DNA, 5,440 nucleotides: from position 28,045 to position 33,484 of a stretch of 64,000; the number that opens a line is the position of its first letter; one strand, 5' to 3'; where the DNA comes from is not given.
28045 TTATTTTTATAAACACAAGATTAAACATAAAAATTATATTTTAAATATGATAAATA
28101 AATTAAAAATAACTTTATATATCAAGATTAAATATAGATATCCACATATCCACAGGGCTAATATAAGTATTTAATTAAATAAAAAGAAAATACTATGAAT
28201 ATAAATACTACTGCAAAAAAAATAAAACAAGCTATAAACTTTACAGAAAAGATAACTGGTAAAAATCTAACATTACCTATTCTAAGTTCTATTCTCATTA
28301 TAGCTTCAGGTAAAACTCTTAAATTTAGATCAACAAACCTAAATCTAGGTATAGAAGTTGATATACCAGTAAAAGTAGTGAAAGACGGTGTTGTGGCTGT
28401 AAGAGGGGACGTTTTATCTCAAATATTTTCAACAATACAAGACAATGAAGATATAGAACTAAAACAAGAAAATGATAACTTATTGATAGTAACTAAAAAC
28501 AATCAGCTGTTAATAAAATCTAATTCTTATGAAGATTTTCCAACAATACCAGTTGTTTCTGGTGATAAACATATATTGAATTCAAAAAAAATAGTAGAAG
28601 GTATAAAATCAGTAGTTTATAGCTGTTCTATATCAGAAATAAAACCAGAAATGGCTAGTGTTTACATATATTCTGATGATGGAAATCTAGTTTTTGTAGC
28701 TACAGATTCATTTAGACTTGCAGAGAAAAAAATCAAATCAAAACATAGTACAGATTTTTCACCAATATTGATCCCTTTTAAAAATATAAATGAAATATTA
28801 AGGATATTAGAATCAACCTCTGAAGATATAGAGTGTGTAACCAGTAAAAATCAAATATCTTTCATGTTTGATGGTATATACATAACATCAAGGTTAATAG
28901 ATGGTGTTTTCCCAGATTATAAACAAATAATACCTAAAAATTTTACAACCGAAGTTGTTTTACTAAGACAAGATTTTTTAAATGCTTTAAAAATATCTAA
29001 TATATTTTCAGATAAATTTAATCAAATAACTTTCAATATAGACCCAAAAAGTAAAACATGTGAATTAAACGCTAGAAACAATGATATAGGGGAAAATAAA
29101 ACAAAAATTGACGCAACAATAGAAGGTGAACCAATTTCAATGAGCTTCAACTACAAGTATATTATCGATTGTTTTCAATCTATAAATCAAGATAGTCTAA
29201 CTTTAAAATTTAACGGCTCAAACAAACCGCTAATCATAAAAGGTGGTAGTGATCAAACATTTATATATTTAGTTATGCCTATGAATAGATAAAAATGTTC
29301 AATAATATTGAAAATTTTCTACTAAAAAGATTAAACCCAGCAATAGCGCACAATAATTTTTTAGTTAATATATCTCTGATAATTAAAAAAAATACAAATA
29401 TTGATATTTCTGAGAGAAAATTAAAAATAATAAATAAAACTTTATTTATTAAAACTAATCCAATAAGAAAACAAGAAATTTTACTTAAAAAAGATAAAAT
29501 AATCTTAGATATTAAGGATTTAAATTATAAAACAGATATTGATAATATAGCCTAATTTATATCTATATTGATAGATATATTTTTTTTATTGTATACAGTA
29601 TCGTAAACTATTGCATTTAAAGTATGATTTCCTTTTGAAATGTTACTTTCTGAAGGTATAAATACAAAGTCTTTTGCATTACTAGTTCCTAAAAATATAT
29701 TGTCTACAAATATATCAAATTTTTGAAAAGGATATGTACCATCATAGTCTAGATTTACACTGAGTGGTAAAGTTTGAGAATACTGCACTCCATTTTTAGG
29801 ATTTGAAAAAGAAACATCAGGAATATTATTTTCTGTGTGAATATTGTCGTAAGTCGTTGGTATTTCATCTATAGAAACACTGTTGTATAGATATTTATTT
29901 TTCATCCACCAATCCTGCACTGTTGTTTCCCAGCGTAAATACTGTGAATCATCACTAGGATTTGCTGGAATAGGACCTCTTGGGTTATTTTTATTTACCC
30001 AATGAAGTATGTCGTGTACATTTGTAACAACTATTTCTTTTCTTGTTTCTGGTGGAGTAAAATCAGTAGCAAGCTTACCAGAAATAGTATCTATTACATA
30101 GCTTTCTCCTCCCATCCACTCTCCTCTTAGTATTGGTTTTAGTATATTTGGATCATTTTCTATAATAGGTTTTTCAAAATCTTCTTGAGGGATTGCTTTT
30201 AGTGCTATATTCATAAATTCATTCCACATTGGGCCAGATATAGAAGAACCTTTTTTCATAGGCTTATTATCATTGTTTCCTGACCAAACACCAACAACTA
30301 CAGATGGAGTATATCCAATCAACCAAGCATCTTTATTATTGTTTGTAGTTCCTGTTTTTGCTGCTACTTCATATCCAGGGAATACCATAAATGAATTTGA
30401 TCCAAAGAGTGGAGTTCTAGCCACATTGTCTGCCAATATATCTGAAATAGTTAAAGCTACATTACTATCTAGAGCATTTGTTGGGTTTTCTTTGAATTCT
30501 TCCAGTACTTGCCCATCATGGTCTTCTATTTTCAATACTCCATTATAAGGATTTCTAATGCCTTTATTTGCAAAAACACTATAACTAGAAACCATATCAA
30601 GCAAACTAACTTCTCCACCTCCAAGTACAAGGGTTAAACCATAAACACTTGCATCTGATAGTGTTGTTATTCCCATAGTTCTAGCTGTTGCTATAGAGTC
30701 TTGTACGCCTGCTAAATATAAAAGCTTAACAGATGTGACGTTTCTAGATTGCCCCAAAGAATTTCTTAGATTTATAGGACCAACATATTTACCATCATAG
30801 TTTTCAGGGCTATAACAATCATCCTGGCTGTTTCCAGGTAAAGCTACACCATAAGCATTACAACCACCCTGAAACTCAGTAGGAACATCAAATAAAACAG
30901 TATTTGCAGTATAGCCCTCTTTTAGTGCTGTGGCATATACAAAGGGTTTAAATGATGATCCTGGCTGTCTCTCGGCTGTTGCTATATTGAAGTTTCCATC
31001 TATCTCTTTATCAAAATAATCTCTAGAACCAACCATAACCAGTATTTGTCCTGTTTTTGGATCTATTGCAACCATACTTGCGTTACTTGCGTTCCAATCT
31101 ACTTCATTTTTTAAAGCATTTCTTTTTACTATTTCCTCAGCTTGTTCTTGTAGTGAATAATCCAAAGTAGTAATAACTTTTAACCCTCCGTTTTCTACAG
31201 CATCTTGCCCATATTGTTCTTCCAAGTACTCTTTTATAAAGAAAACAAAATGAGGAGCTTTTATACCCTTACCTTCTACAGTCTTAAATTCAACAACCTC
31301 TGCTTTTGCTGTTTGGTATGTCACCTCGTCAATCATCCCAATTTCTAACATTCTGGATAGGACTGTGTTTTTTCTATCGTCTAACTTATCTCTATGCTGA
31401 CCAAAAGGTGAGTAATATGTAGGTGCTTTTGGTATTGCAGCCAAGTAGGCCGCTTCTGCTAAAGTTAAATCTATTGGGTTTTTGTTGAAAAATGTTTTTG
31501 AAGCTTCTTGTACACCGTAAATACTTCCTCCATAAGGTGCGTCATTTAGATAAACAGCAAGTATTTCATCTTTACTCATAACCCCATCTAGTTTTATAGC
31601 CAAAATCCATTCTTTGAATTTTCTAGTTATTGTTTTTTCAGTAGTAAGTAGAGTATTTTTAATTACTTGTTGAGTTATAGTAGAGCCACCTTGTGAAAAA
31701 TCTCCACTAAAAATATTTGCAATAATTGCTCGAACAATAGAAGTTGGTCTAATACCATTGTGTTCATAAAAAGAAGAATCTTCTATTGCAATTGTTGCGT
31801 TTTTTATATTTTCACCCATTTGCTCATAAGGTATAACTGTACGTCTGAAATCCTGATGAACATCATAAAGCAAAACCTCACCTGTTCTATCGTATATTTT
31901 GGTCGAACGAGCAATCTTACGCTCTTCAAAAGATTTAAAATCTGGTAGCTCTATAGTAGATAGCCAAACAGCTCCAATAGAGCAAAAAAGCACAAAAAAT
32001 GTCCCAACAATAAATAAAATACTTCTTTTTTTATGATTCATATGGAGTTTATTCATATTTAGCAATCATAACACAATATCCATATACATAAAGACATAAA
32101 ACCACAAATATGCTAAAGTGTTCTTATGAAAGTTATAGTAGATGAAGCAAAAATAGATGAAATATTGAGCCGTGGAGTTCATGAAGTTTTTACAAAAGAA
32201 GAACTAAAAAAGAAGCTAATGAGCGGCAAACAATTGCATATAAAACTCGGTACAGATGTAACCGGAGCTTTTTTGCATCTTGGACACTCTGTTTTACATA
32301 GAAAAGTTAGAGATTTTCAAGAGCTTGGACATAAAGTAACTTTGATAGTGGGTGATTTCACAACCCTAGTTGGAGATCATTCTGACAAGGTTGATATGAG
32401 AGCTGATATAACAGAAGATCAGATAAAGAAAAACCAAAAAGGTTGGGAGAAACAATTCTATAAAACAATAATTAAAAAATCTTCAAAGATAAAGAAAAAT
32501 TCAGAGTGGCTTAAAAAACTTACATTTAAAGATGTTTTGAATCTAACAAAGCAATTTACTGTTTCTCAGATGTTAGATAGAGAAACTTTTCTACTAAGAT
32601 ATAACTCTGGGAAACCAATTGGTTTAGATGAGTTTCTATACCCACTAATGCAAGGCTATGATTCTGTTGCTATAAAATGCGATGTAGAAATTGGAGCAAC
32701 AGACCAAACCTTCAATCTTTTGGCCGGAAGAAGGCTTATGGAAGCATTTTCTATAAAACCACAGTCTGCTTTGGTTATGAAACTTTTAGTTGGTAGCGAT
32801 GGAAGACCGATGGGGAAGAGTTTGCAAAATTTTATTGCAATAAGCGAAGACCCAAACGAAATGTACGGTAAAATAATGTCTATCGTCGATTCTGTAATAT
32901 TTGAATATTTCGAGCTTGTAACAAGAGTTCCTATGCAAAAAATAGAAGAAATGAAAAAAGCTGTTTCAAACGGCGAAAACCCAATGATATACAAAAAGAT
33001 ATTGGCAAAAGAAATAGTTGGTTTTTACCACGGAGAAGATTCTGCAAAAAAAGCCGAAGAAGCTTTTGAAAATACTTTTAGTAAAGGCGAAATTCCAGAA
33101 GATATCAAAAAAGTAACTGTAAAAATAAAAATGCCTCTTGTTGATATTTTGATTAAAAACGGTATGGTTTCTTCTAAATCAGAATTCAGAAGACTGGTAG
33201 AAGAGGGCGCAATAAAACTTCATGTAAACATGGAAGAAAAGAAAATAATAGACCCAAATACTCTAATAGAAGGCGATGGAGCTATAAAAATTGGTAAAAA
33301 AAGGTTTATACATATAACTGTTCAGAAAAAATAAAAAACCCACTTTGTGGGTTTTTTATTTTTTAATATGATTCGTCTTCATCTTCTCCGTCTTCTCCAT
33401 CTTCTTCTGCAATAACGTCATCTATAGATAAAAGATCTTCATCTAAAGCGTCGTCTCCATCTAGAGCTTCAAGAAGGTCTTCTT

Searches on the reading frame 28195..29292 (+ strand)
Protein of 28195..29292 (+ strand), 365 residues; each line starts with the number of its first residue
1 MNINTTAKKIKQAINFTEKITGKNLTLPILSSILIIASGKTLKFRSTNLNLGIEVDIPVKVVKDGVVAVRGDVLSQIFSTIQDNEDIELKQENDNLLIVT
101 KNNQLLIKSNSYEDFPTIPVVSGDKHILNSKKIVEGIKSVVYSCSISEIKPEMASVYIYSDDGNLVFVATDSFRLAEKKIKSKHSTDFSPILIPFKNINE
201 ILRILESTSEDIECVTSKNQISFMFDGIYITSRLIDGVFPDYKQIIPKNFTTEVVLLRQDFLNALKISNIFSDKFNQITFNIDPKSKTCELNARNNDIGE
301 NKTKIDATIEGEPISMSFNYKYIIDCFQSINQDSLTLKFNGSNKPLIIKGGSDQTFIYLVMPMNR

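Call 38: search_protein_families(library=pfam, proteins=[window:28195-29292:+])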
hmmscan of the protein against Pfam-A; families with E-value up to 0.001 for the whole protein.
window:28195-29292:+ (365 aa): 3 families
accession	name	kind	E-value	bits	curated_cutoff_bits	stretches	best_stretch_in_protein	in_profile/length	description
PF02768.20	DNA_pol3_beta_3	-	2.3e-24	86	27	1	243-363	1-120/121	DNA polymerase III beta subunit, C-terminal domain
PF02767.21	DNA_pol3_beta_2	-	3e-21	76.3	27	1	128-241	2-116/116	DNA polymerase III beta subunit, central domain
PF00712.24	DNA_pol3_beta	-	1.2e-20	74.3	24.4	1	2-119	2-120/120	DNA polymerase III beta subunit, N-terminal domain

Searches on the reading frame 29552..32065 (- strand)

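Call 38: search_protein_families(library=pfam, proteins=[window:29552-32065:-])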
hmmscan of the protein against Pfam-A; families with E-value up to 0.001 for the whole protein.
window:29552-32065:- (837 aa): 2 families
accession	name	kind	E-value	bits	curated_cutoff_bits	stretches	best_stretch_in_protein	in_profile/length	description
PF00912.28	Transgly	-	1e-60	204.7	27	1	68-239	7-177/178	Transglycosylase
PF00905.27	Transpeptidase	-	2.6e-24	86.4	22.1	1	330-618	2-298/299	Penicillin binding protein transpeptidase domain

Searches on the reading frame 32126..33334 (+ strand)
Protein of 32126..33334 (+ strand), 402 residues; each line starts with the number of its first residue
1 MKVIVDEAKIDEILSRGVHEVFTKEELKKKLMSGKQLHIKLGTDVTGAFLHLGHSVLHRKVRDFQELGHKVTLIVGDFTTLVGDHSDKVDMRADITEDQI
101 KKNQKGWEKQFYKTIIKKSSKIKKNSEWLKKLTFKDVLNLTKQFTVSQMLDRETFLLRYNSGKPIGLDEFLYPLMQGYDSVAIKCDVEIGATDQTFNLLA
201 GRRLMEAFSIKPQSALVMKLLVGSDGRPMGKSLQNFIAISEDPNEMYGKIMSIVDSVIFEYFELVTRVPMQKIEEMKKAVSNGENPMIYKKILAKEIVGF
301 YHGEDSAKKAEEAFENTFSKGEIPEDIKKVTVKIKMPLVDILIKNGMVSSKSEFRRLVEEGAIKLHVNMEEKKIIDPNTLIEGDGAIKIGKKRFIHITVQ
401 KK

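Call 38: search_protein_families(library=pfam, proteins=[window:32126-33334:+])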
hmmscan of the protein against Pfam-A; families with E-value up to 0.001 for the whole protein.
window:32126-33334:+ (402 aa): 2 families
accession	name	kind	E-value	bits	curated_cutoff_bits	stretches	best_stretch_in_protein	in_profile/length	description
PF00579.31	tRNA-synt_1b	-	5.7e-61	206.8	21.1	1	34-318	3-291/292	tRNA synthetases class I (W and Y)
PF22421.1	SYY_C-terminal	-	2.9e-05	24.3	27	1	325-394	7-80/83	Tyrosine--tRNA ligase SYY-like C-terminal domain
